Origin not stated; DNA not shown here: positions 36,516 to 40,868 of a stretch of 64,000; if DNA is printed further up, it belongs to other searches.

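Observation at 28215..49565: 21.3-kb single ORF for a 7,116-aa N-terminally tethered surface fibre whose distal end is unrecognisable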

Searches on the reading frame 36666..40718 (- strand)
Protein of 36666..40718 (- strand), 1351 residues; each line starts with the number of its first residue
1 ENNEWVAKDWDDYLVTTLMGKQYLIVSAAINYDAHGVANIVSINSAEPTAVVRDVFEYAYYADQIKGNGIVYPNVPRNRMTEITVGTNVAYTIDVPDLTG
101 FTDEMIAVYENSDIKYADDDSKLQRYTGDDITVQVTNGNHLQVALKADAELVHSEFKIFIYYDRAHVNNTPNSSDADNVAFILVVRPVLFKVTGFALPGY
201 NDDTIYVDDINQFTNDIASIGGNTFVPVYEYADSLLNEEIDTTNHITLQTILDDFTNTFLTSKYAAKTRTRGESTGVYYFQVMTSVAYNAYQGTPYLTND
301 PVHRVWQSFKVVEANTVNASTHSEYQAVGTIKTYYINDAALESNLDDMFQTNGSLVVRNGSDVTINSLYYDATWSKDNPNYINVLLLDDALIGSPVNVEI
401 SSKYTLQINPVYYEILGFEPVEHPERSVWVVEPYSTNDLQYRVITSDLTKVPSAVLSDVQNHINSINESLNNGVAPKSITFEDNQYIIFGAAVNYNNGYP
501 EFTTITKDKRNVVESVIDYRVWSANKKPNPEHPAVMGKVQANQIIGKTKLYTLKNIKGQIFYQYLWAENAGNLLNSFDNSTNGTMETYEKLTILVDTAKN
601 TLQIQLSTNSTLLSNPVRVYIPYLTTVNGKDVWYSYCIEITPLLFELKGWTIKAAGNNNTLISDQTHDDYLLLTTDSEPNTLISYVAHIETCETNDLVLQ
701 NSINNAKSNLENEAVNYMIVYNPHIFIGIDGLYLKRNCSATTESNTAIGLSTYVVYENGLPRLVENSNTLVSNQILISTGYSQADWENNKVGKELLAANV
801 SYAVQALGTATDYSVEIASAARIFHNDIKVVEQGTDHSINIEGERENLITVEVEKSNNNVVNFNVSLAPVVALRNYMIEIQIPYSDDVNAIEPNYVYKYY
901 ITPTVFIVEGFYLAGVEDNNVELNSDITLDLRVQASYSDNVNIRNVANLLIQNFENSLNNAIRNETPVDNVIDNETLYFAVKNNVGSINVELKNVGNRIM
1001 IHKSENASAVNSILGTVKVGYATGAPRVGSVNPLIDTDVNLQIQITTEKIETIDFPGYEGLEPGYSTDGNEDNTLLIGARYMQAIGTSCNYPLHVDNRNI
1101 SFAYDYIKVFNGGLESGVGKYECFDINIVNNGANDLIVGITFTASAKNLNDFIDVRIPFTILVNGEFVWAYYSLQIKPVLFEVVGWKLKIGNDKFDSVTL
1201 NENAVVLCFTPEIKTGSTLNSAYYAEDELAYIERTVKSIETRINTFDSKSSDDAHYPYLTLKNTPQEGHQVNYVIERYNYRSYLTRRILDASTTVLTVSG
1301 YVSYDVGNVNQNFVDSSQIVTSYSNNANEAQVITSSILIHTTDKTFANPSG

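Call 5: search_protein_families(library=pfam, proteins=[window:36666-40718:-], max_evalue=1)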
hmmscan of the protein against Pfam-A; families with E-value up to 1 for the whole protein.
window:36666-40718:- (1351 aa): 2 families
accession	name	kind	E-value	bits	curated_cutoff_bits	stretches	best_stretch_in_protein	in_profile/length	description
PF15542.11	Ntox50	-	0.17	13.1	22.2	1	1276-1343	14-85/92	Bacterial toxin 50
PF12970.12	DUF3858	-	0.22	12.1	27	0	978-1004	57-83/116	Domain of Unknown Function with PDB structure (DUF3858)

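Call 17: search_protein_families(library=ncbifam, proteins=[window:36666-40718:-], max_evalue=1)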
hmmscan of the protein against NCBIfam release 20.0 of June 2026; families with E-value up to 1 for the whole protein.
window:36666-40718:- (1351 aa): 0 families

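Call 84: search_protein_families(library=phrogs, proteins=[window:36666-40718:-], max_evalue=0.01)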
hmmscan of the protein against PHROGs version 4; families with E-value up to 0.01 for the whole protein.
window:36666-40718:- (1351 aa): 0 families
